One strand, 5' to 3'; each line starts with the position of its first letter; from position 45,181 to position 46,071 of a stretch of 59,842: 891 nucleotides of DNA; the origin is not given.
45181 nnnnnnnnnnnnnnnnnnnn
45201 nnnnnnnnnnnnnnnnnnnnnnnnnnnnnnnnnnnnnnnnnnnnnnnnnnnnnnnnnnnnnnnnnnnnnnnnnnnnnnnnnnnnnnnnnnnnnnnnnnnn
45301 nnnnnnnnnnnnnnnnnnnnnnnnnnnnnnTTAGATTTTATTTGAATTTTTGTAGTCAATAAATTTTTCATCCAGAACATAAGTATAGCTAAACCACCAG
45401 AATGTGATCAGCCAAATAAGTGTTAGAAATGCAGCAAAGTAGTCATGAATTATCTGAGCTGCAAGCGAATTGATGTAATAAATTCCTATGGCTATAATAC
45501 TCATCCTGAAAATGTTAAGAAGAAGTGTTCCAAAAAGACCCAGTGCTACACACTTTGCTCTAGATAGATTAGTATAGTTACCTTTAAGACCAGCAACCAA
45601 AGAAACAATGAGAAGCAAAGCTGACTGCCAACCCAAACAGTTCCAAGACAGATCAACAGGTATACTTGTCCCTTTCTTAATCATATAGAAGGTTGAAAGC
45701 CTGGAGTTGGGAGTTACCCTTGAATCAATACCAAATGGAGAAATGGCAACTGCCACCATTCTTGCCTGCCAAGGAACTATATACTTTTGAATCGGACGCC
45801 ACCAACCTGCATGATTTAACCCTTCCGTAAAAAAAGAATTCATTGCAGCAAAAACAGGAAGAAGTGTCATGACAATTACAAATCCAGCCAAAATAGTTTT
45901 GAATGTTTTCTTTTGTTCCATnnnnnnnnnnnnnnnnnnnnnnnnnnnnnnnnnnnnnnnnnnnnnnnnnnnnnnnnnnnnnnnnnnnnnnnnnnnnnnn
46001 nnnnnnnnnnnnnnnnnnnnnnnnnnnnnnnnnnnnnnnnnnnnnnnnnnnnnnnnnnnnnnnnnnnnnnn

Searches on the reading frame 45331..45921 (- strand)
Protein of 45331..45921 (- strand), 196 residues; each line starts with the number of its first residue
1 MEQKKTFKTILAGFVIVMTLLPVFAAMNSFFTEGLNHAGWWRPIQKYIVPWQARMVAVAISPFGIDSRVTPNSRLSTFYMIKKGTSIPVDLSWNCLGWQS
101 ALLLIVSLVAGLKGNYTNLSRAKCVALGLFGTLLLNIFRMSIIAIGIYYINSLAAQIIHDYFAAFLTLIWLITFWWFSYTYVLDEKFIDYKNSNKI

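Call 9: search_protein_families(library=ncbifam, proteins=[window:45331-45921:-], max_evalue=1)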
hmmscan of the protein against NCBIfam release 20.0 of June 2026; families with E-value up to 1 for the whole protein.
window:45331-45921:- (196 aa): 4 families
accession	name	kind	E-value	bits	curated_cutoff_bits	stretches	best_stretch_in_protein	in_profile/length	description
TIGR04178.1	exo_archaeo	signature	2.2e-07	31.1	23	1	92-177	4-91/97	exosortase/archaeosortase family protein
NF033464.1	cyanoexo_CrtC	exception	0.0028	17.2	225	1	88-152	180-245/278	cyanoexosortase C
TIGR03110.1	exosort_Gpos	exception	0.027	14.4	102.75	1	46-181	44-178/187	exosortase family protein XrtG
NF047991.1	RP671aFamTckup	equivalog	0.48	10.5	120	0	162-193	40-68/80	RP671a family tick cell line-upregulated protein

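Call 10: search_protein_families(library=pfam, proteins=[window:45331-45921:-], max_evalue=0.1)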
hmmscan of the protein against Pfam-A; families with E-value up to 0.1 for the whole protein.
window:45331-45921:- (196 aa): 1 family
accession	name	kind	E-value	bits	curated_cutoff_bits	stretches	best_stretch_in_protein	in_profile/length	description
PF02378.23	PTS_EIIC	-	0.0046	16.5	30.7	1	4-73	153-223/319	Phosphotransferase system, EIIC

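Call 62: list_cluster_members(proteins=[P0024, P0019, P0025, window:45331-45921:-])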
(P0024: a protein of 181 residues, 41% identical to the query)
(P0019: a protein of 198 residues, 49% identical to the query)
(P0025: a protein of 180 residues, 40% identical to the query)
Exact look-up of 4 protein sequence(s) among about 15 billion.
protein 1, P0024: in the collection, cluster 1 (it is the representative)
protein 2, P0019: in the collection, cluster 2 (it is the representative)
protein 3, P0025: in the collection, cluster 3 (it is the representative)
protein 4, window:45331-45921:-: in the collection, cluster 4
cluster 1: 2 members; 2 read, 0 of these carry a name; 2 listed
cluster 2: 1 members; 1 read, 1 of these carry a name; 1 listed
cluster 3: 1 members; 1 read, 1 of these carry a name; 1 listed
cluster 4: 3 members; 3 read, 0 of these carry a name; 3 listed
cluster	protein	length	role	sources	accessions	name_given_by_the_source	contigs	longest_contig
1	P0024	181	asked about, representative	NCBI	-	-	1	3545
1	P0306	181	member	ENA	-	-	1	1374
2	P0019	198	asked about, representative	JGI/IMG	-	exosortase/archaeosortase family protein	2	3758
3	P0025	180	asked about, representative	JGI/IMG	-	exosortase/archaeosortase family protein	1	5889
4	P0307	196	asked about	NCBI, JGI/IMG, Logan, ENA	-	-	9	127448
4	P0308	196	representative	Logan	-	-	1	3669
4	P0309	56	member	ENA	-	-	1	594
